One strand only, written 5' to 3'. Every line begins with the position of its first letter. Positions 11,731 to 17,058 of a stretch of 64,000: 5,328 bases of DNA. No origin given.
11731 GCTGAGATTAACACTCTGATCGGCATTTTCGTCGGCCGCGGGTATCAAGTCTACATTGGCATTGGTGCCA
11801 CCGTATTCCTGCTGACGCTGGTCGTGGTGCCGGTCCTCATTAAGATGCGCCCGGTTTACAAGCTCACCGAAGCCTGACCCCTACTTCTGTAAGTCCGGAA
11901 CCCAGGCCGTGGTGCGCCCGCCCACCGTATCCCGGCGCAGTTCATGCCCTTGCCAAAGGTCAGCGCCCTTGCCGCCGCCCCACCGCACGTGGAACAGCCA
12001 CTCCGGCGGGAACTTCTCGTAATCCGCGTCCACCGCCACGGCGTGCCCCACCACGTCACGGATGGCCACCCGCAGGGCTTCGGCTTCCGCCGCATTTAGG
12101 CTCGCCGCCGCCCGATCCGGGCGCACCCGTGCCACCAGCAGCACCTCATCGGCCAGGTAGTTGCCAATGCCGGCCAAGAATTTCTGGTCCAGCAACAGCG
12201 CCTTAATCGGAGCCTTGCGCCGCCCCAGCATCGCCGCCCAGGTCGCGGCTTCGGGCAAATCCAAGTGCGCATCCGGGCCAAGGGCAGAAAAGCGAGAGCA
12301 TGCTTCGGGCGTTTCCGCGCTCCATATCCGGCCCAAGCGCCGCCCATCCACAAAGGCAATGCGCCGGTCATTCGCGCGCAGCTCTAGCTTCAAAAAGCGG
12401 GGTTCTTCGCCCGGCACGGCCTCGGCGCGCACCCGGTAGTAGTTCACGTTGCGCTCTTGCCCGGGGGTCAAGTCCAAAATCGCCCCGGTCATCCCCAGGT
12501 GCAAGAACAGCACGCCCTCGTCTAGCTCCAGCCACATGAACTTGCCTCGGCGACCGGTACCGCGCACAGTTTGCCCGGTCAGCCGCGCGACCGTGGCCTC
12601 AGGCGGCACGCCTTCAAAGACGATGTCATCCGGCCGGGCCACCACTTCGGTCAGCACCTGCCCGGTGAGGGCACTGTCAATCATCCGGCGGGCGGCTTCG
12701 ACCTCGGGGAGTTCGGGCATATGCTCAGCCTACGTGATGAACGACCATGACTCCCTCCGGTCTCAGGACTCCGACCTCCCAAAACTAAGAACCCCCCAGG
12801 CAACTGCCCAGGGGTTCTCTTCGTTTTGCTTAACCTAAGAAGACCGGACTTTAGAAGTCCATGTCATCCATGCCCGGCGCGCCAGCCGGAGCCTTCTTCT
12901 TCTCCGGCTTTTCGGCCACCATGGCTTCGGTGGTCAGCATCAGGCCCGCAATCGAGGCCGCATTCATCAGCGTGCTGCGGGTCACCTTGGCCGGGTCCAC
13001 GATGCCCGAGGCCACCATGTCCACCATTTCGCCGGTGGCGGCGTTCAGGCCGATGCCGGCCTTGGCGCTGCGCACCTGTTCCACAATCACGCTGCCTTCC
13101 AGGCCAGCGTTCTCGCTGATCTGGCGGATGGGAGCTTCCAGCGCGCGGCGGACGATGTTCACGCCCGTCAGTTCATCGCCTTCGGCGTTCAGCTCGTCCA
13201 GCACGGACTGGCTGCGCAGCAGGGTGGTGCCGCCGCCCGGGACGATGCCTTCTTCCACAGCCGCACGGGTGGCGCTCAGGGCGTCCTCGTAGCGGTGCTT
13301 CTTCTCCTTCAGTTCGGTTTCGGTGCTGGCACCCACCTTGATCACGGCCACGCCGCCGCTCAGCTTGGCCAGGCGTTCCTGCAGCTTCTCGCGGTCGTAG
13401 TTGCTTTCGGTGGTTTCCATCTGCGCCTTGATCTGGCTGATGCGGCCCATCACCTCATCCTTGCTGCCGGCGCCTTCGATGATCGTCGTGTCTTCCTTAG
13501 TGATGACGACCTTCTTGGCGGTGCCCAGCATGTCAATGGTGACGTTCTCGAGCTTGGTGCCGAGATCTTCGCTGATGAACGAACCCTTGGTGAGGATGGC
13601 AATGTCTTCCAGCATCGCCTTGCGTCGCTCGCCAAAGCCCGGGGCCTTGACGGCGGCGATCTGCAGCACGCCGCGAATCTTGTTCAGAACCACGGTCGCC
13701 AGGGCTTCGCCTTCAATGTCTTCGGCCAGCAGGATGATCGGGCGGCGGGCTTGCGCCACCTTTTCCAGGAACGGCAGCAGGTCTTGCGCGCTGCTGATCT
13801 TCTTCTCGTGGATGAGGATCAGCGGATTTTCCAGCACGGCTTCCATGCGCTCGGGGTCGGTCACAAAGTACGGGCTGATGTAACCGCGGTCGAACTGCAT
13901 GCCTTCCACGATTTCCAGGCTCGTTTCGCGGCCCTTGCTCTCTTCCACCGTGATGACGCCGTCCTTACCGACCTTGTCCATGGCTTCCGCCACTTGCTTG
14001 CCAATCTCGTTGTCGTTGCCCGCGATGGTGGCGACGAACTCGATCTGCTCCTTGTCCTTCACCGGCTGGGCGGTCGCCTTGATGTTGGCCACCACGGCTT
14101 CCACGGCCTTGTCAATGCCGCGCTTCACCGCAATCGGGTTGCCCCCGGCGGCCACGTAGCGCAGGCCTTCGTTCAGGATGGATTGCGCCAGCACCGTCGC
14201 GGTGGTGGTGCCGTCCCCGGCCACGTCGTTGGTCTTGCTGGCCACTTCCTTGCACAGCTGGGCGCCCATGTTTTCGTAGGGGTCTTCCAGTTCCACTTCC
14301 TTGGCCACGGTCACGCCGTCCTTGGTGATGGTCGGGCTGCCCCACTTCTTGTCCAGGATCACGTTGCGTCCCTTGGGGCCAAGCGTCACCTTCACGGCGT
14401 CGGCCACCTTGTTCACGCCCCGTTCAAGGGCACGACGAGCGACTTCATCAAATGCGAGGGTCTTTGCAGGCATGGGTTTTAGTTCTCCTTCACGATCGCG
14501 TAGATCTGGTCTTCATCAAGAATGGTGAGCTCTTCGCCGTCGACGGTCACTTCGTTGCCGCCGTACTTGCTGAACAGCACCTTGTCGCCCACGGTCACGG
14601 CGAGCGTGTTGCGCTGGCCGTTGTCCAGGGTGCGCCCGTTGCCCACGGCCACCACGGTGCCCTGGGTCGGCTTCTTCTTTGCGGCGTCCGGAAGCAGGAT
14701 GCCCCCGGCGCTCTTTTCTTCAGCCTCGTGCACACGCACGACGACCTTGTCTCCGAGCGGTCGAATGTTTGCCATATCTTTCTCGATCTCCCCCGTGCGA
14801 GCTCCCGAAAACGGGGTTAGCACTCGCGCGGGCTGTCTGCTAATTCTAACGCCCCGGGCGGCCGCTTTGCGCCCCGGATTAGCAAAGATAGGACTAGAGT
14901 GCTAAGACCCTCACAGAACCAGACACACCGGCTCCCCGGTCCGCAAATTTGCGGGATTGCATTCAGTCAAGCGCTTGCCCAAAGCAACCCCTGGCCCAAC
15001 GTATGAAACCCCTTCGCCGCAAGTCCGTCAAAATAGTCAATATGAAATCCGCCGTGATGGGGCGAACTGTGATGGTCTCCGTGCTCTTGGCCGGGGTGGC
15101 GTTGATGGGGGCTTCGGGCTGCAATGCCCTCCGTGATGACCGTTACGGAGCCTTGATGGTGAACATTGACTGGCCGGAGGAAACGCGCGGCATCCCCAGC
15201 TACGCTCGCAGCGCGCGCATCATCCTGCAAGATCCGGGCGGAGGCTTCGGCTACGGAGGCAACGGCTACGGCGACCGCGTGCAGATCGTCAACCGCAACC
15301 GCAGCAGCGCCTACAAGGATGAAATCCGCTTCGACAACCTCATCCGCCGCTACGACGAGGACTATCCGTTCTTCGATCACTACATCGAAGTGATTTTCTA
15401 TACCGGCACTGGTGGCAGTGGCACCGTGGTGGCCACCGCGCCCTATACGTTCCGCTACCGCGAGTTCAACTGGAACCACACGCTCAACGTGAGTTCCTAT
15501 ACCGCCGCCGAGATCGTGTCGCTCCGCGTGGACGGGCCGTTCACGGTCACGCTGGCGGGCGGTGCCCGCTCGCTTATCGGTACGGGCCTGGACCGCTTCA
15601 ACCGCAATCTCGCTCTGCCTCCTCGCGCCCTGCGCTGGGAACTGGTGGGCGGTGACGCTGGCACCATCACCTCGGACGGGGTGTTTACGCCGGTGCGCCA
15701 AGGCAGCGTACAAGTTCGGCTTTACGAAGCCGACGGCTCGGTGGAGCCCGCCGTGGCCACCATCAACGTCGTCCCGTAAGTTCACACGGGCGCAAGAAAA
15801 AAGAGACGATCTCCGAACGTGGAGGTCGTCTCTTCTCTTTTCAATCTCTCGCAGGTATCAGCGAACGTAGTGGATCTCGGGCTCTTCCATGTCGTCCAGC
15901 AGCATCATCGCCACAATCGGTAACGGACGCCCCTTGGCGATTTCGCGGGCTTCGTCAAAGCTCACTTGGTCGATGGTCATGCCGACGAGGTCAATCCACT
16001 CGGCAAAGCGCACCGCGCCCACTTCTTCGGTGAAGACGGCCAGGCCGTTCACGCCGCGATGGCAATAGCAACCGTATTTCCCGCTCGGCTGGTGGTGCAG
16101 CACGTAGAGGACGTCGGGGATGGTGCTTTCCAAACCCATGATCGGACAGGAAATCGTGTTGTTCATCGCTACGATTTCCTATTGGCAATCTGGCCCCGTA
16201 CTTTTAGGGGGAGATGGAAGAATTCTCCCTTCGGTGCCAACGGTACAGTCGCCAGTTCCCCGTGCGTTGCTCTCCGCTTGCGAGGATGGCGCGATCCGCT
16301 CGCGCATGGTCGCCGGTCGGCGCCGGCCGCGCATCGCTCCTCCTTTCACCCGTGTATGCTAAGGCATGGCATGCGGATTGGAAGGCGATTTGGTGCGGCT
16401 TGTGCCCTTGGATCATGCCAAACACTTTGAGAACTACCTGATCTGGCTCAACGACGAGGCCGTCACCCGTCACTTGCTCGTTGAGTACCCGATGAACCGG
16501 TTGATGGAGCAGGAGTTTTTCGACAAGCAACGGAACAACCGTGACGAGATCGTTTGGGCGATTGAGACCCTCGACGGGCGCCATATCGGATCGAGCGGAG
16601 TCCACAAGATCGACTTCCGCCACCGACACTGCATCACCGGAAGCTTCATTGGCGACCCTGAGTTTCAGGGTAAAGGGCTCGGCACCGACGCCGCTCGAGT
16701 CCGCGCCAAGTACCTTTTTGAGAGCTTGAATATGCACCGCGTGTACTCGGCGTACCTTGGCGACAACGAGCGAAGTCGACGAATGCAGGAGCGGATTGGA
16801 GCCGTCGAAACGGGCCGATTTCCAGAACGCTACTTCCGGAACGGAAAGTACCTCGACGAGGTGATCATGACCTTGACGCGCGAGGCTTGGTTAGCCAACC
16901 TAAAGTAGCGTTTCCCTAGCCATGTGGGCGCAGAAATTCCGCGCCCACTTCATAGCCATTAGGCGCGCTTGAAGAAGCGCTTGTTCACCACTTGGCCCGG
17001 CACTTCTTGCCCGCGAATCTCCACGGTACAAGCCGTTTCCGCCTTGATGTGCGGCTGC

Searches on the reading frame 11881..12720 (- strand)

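Call 75: search_protein_families(library=pfam, proteins=[window:11881-12720:-], max_evalue=0.00001)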
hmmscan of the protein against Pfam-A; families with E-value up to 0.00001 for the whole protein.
window:11881-12720:- (279 aa): 2 families
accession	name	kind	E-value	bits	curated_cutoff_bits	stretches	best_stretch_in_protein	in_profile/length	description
PF01149.29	Fapy_DNA_glyco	-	6.1e-27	95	25.5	1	1-132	1-117/117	Formamidopyrimidine-DNA glycosylase N-terminal domain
PF06831.19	H2TH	-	1.8e-18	66.7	34.7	1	147-233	1-87/93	Formamidopyrimidine-DNA glycosylase H2TH domain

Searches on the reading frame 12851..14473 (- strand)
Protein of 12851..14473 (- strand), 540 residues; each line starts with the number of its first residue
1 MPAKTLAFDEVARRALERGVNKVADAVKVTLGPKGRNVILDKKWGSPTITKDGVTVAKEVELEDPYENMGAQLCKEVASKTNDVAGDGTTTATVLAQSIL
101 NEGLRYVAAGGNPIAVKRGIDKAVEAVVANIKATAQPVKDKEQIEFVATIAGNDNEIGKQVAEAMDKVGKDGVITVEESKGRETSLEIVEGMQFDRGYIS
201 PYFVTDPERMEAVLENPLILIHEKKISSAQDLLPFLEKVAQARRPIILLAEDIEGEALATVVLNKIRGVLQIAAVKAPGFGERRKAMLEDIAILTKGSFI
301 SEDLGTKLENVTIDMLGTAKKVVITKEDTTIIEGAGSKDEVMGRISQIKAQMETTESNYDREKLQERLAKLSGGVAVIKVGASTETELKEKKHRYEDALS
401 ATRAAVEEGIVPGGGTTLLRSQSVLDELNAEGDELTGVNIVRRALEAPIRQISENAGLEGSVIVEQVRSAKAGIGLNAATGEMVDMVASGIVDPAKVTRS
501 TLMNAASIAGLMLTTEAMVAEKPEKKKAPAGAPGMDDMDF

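Call 75: search_protein_families(library=pfam, proteins=[window:12851-14473:-], max_evalue=0.00001)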
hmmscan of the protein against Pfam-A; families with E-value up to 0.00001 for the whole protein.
window:12851-14473:- (540 aa): 1 family
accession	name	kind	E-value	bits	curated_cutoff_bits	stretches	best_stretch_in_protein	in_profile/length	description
PF00118.29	Cpn60_TCP1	-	1.8e-76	258.3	34.3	1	23-522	1-489/490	TCP-1/cpn60 chaperonin family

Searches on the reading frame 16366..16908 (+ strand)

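Call 76: search_protein_families(library=pfam, proteins=[window:16366-16908:+], max_evalue=0.00001)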
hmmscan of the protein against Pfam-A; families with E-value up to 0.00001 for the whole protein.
window:16366-16908:+ (180 aa): 2 families
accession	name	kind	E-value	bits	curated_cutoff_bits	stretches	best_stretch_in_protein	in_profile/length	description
PF13302.13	Acetyltransf_3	-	4.4e-21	76.5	25.4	1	11-146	3-137/138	Acetyltransferase (GNAT) domain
PF00583.31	Acetyltransf_1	-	9e-09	36.1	20.7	1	46-145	16-115/116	Acetyltransferase (GNAT) family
